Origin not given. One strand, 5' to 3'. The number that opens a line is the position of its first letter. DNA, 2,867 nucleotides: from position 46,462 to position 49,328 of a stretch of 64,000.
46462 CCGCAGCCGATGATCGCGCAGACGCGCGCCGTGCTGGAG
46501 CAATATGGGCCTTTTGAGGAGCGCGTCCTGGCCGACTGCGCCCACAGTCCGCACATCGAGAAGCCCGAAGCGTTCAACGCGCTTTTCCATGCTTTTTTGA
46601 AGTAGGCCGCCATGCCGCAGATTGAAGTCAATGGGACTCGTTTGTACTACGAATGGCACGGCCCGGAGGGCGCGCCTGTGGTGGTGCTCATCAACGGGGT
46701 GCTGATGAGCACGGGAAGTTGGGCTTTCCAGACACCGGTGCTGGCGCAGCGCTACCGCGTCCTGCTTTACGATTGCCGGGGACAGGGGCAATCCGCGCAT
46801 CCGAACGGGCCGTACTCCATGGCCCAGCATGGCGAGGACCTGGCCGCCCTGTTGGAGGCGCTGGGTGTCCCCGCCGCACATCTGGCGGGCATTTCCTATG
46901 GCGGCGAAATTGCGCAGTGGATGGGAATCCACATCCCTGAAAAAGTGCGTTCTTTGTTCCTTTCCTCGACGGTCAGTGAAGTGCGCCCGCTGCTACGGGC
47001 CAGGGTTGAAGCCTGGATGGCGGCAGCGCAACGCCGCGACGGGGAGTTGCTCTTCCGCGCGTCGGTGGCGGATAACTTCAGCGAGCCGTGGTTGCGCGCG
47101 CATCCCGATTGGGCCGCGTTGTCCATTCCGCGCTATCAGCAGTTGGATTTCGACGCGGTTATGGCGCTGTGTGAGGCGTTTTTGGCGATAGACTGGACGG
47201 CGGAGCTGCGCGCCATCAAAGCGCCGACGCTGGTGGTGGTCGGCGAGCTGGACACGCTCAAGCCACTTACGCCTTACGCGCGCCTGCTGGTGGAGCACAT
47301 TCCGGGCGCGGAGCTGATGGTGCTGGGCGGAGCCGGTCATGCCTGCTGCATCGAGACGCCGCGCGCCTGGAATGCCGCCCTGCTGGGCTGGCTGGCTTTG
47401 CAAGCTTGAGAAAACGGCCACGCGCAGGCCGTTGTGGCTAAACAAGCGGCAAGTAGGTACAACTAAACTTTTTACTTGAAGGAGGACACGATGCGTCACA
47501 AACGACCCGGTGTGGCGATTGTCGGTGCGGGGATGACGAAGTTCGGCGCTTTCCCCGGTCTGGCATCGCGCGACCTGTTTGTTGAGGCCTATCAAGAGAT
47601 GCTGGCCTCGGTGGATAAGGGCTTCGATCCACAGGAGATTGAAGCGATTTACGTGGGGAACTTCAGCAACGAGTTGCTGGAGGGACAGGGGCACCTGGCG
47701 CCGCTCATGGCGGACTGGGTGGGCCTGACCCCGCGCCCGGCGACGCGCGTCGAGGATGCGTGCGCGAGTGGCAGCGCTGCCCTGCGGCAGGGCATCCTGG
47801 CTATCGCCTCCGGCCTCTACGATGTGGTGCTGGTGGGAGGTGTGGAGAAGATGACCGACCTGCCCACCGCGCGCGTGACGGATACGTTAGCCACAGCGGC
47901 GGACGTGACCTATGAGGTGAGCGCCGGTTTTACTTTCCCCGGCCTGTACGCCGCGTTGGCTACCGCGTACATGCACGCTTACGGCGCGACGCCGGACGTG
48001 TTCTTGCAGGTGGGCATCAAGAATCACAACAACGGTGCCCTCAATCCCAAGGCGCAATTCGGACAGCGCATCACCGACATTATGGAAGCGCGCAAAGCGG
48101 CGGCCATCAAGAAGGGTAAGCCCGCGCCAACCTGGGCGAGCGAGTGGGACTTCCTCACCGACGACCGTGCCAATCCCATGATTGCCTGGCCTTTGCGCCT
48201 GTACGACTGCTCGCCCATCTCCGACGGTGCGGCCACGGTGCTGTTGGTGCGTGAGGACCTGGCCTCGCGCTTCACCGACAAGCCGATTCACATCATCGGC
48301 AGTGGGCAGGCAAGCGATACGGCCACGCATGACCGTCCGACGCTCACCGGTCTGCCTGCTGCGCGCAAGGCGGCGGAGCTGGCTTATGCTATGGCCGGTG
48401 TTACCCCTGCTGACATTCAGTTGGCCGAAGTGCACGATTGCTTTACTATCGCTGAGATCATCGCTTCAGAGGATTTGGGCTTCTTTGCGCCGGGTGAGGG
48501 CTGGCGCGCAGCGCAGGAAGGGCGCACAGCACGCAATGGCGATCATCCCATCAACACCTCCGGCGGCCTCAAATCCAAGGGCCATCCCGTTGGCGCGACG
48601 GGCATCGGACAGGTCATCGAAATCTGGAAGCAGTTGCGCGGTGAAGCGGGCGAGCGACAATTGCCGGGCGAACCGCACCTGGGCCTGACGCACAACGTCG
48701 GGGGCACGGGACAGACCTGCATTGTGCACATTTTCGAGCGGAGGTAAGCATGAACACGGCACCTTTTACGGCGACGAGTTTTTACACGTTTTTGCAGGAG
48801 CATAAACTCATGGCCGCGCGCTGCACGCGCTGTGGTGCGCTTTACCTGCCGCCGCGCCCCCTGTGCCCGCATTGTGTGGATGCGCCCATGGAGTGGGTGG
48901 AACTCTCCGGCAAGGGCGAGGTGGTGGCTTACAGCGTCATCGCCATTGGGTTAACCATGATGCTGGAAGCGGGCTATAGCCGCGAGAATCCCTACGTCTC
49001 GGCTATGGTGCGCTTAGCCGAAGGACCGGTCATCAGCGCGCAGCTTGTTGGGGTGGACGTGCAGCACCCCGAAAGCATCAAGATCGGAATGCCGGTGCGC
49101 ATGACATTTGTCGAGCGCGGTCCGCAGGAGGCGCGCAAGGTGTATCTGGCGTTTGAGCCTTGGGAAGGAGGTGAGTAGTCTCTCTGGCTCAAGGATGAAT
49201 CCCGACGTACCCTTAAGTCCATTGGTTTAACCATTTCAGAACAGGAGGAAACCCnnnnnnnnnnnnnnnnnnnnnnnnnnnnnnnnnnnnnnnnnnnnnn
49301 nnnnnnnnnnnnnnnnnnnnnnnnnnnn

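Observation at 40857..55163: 15-gene import-and-activate cluster for an unknown hydroxyacyl ester (PHB-oligomer-like) substrate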

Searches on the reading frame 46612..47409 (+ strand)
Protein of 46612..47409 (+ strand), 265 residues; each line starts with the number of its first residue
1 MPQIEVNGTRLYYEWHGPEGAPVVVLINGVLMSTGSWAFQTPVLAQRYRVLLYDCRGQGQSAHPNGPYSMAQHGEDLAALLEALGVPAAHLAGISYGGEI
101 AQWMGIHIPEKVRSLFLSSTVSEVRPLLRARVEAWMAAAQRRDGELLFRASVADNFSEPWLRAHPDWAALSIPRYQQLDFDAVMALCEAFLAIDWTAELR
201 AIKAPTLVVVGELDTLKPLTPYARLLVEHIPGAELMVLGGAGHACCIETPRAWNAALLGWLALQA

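Call 3: search_protein_families(library=pfam, proteins=[window:46612-47409:+])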
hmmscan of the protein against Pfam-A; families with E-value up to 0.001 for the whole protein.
window:46612-47409:+ (265 aa): 3 families
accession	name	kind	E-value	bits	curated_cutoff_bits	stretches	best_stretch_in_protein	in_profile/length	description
PF00561.26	Abhydrolase_1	-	1.1e-26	94.4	25.8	1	22-248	1-243/245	alpha/beta hydrolase fold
PF12697.13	Abhydrolase_6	-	1e-17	66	26.3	1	24-255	1-216/217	Alpha/beta hydrolase family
PF12146.15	Hydrolase_4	-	2.7e-12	47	27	1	23-248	6-237/239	Serine aminopeptidase, S33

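Call 5: search_protein_families(library=ncbifam, proteins=[window:46612-47409:+], max_evalue=0.00001)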
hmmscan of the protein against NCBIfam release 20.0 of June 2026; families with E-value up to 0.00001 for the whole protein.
window:46612-47409:+ (265 aa): 26 families (the best 25 are shown)
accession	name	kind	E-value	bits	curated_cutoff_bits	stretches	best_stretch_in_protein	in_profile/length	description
TIGR02427.1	protocat_pcaD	equivalog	8.3e-48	163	255.85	1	10-261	1-250/251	3-oxoadipate enol-lactonase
NF051488.1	bifunc_PcaDC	exception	3.4e-44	151.5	390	1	11-262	2-251/375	bifunctional 3-oxoadipate enol-lactonase/4-carboxymuconolactone decarboxylase PcaDC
NF051487.1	bifunc_PcaCD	exception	1.7e-37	129.5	430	1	23-261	174-411/413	bifunctional 4-carboxymuconolactone decarboxylase/3-oxoadipate enol-lactonase PcaCD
TIGR03611.1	RutD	equivalog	7.5e-25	87.8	238.5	1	12-262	2-256/258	pyrimidine utilization protein D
NF052610.1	macro_16_ester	equivalog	1.6e-20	73.6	420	1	4-120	6-127/281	alpha/beta fold macrolide esterase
TIGR01250.1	pro_imino_pep_2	subfamily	5.1e-19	68.9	167.65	2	4-125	7-134/288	proline iminopeptidase-family hydrolase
NF041759.1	mac_hydro_EstT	equivalog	1.1e-18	67.4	450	1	4-120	5-126/278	macrolide hydrolase EstT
NF050089.1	i_nPHAscl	equivalog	3e-18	65.9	300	1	7-122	5-119/288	intracellular short-chain-length polyhydroxyalkanoate depolymerase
NF045945.1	ProImpepLactob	equivalog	1.5e-16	60.7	400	1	32-159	38-169/293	proline iminopeptidase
NF011457.0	PRK14875.1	equivalog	1.6e-16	60.2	307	1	3-258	114-366/372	acetoin dehydrogenase dihydrolipoyllysine-residue acetyltransferase subunit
TIGR03695.1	menH_SHCHC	equivalog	1.8e-16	60.3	208.55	1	22-120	3-104/252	2-succinyl-6-hydroxy-2,4-cyclohexadiene-1-carboxylate synthase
NF053683.1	esterase_mleBRB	exception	4.2e-16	59.4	585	1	4-121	6-128/280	BRB family alpha/beta fold macrolide esterase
TIGR01738.1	bioH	equivalog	1.3e-15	57.7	206.95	1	19-120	2-98/245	pimeloyl-ACP methyl ester esterase BioH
NF053684.1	esterase_mleBCA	exception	2.6e-15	56.3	570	1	4-120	6-127/281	BCA family alpha/beta fold macrolide esterase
NF045632.1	hydroxlase_HsaD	equivalog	1e-14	54.2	400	1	5-118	18-135/290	4,5:9,10-diseco-3-hydroxy-5,9,17-trioxoandrosta-1(10),2-diene-4-oate hydrolase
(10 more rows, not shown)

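Call 21: search_solved_structures(query=window:46612-47409:+, max_evalue=1e-10)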
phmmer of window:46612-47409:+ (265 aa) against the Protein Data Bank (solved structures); distinct sequences matched with E-value up to 1e-10: 62 (the best 60 are shown).
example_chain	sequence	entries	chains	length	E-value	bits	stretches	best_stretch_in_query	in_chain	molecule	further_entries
6eb3_A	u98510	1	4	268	1.2e-32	116.4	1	4-253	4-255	Est1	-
8v16_C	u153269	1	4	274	1.3e-32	116.3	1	4-253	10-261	Esterase 1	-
3om8_A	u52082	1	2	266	5.5e-32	114.2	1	7-261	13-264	Probable hydrolase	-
4q3l_A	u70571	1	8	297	1.7e-30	109.4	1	11-261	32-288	MGS-M2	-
5egn_A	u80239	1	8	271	1.8e-30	109.3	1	1-262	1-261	Esterase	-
2xua_A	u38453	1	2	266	2.8e-24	89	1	1-262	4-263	3-OXOADIPATE ENOL-LACTONASE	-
1a8s_A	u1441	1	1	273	3.8e-20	75.4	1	7-260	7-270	CHLOROPEROXIDASE F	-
3fob_A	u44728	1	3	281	5.7e-20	74.9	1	10-260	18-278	Bromoperoxidase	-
1a7u_A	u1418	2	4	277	1.7e-18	70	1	9-114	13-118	CHLOROPEROXIDASE T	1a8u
1bro_A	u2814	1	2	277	1.8e-18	70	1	9-115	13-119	BROMOPEROXIDASE A2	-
1brt_A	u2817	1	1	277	2.3e-18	69.6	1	9-115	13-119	BROMOPEROXIDASE A2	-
8pzg_A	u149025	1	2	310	3.8e-18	68.9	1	62-249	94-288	ORF17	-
4iq4_A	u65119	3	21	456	5.1e-18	68.4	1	9-115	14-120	Non-haem bromoperoxidase BPO-A2, Matrix protein 1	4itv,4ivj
3vdx_A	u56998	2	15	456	5.4e-18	68.4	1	9-115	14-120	Designed 16nm tetrahedral protein cage containing Non-haem bromoperoxidase BPO-A2 and Matr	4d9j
1va4_A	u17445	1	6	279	1.7e-17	66.7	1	7-261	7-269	Arylesterase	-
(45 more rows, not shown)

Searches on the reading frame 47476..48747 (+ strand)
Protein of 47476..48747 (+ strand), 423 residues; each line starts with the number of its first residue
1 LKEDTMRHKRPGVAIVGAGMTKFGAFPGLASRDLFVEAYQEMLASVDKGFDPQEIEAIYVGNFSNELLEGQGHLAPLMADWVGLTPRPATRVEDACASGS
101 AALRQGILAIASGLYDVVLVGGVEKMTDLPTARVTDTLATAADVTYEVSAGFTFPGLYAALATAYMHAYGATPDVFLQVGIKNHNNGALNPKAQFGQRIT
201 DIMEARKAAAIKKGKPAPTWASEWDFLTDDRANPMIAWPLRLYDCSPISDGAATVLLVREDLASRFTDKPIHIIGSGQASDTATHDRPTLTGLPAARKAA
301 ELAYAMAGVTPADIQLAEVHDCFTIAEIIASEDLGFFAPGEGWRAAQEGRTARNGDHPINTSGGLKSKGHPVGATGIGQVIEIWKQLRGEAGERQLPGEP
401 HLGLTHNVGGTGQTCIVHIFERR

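Call 3: search_protein_families(library=pfam, proteins=[window:47476-48747:+])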
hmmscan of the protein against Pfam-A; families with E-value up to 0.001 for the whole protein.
window:47476-48747:+ (423 aa): 4 families
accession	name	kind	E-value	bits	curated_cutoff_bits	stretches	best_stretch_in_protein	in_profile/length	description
PF22691.2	Thiolase_C_1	-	1e-46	158.7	28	1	281-422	6-144/144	Thiolase C-terminal domain-like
PF00108.29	Thiolase_N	-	3.9e-27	95.7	26.4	1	13-261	1-260/260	Thiolase, N-terminal domain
PF02803.24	Thiolase_C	-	4.2e-07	30.1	27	1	298-393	26-103/123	Thiolase, C-terminal domain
PF00109.32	ketoacyl-synt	-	2.3e-05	24.6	20.8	1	88-128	166-206/252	Beta-ketoacyl synthase, N-terminal domain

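Call 5: search_protein_families(library=ncbifam, proteins=[window:47476-48747:+], max_evalue=0.00001)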
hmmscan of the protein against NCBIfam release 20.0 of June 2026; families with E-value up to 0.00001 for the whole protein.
window:47476-48747:+ (423 aa): 48 families (the best 25 are shown)
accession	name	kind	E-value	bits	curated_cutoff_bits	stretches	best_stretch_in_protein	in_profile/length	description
NF004720.0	PRK06064.1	subfamily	1.6e-138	461.7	420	2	234-422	197-387/389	thiolase domain-containing protein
NF053570.1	AcCoTHIOL_METTL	equivalog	4.5e-129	430.6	600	2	235-422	196-383/385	acetyl-CoA acetyltransferase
NF005704.0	PRK07516.1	subfamily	5.3e-95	318.6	412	2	231-422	198-387/389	thiolase domain-containing protein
NF004810.0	PRK06157.1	equivalog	2.9e-94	316.5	403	2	232-419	200-392/400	acetyl-CoA acetyltransferase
NF009228.0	PRK12578.1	subfamily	1.8e-89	300.1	485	2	235-422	198-387/387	thiolase domain-containing protein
NF004936.0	PRK06289.1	equivalog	3.4e-72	243.5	375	2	219-420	192-401/405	acetyl-CoA acetyltransferase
NF004982.0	PRK06365.1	equivalog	4.4e-66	223.7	695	3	5-200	10-203/430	thiolase domain-containing protein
NF006102.0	PRK08256.1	subfamily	3.8e-65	220.5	436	2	232-422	199-392/394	lipid-transfer protein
NF004811.0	PRK06158.1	subfamily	1e-52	179.4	421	2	232-412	192-370/384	acetyl-CoA acetyltransferase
NF006180.0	PRK08313.1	subfamily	3.4e-51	174.3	514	2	231-416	192-378/389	thiolase domain-containing protein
NF004715.0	PRK06059.1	equivalog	7.3e-48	163.5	424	2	229-414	192-392/399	lipid-transfer protein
NF004721.0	PRK06065.1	equivalog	1.6e-47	162.2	455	2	234-419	203-390/393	thiolase domain-containing protein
NF053628.1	BnzsclthlBbsBGT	equivalog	1.6e-46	158.9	750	2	234-411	193-371/389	benzoylsuccinyl-CoA thiolase subunit BbsB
NF006010.0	PRK08142.1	subfamily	4.9e-42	144.1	462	2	232-411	194-373/388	thiolase domain-containing protein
NF004722.0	PRK06066.1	equivalog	1e-39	136.7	516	2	219-399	182-363/385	thiolase domain-containing protein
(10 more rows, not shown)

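Call 11: search_solved_structures(query=window:47476-48747:+, max_evalue=0.00001)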
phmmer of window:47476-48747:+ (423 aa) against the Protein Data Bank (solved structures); distinct sequences matched with E-value up to 0.00001: 76 (the best 60 are shown).
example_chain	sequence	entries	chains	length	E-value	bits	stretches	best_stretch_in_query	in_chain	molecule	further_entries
6esq_A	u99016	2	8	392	1.8e-86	294.3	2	12-200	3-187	acetoacetyl-CoA thiolase | Acetyl-CoA acetyltransferase thiolase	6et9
7yvy_A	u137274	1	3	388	3.7e-80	273.5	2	233-421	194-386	Acetyl-CoA acetyltransferase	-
4yzo_A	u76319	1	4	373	7.3e-64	219.8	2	233-420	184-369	Putative acyl-CoA acyltransferase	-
4bi9_A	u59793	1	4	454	5.5e-54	187.3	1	55-418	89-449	3-KETOACYL-COA THIOLASE, PUTATIVE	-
4bia_A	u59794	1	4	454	1.3e-52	182.8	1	55-418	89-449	3-KETOACYL-COA THIOLASE, PUTATIVE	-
3zbg_A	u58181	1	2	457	3.1e-49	171.6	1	55-419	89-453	3-KETOACYL-COA THIOLASE-LIKE PROTEIN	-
3zbk_A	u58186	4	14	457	5.9e-48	167.4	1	55-419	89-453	3-KETOACYL-COA THIOLASE-LIKE PROTEIN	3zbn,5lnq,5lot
3zbl_A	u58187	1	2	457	7.9e-48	167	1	55-419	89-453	3-KETOACYL-COA THIOLASE-LIKE PROTEIN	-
6hsj_A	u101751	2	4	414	5.1e-46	161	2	240-418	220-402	SCP2-thiolase (type-1)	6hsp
6hrv_A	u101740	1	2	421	5.5e-46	160.9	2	240-418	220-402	SCP2-thiolase (type-1)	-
7pxp_C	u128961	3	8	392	2.5e-44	155.4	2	234-411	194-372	Benzoylsuccinyl-CoA thiolase subunit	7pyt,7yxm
9skh_I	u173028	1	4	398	2.9e-38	135.5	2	252-412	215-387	2,4-diacetylphloroglucinol biosynthesis protein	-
9skm_I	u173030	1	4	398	8.3e-37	130.7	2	252-412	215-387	2,4-diacetylphloroglucinol biosynthesis protein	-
5m3k_C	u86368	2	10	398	1e-34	123.8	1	30-412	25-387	2,4-diacetylphloroglucinol biosynthesis protein PhlC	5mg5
4u4e_A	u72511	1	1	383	7.7e-32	114.3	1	235-412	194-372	Thiolase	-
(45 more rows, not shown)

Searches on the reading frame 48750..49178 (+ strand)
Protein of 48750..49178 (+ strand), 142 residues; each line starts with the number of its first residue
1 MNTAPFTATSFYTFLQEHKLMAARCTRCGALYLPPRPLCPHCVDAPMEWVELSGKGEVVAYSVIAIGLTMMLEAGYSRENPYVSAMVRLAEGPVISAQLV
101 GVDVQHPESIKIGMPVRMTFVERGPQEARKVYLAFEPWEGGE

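Call 3: search_protein_families(library=pfam, proteins=[window:48750-49178:+])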
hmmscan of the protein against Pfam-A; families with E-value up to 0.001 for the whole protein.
window:48750-49178:+ (142 aa): 2 families
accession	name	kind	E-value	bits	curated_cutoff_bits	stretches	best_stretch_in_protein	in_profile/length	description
PF01796.24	OB_ChsH2_C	-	2.9e-18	66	27.1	1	49-121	1-65/65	ChsH2, C-terminal OB-fold domain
PF12172.15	zf-ChsH2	-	2.3e-11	43.7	23.2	1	15-42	4-31/37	ChsH2, rubredoxin-like zinc ribbon domain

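Call 5: search_protein_families(library=ncbifam, proteins=[window:48750-49178:+], max_evalue=0.00001)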
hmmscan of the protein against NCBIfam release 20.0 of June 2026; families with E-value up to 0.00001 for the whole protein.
window:48750-49178:+ (142 aa): 1 family
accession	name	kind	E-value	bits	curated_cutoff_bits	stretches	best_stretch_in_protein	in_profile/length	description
NF053627.1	BnzsclthlBbsAGT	equivalog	2e-07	31.1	250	1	20-101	36-110/145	benzoylsuccinyl-CoA thiolase subunit BbsA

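Call 12: search_solved_structures(query=window:48750-49178:+, max_evalue=0.01)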
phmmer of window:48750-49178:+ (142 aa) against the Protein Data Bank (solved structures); distinct sequences matched with E-value up to 0.01: 9.
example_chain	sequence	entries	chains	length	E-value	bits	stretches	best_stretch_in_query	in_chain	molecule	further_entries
6ok1_B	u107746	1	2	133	1.8e-15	60.4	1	13-137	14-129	ChsH2(DUF35)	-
6esq_E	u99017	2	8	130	7.7e-15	58.4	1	15-120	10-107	Pfam DUF35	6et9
9myr_B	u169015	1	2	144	9.8e-13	51.6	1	10-125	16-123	Acyl dehydratase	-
5m3k_B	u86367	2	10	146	4e-10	43.1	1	17-120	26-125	2,4-diacetylphloroglucinol biosynthesis protein PhlB | 2,4-diacetylphloroglucinol biosynthesis protein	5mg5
9skh_E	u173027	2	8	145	1e-07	35.3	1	17-120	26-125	2,4-diacetylphloroglucinol biosynthesis protein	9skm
9vbo_H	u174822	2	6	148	1.4e-06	31.6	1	19-102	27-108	2,4-diacetylphloroglucinol biosynthesis protein PhlB family protein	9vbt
3irb_A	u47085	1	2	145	1.5e-06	31.5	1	9-64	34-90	uncharacterized protein from DUF35 family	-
7pxp_A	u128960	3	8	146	8.1e-05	25.9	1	21-118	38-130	Benzoylsuccinyl-CoA thiolase subunit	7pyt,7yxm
6htj_A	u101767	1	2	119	0.00011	25.4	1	11-62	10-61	Nucleic-acid-binding protein containing a Zn-ribbon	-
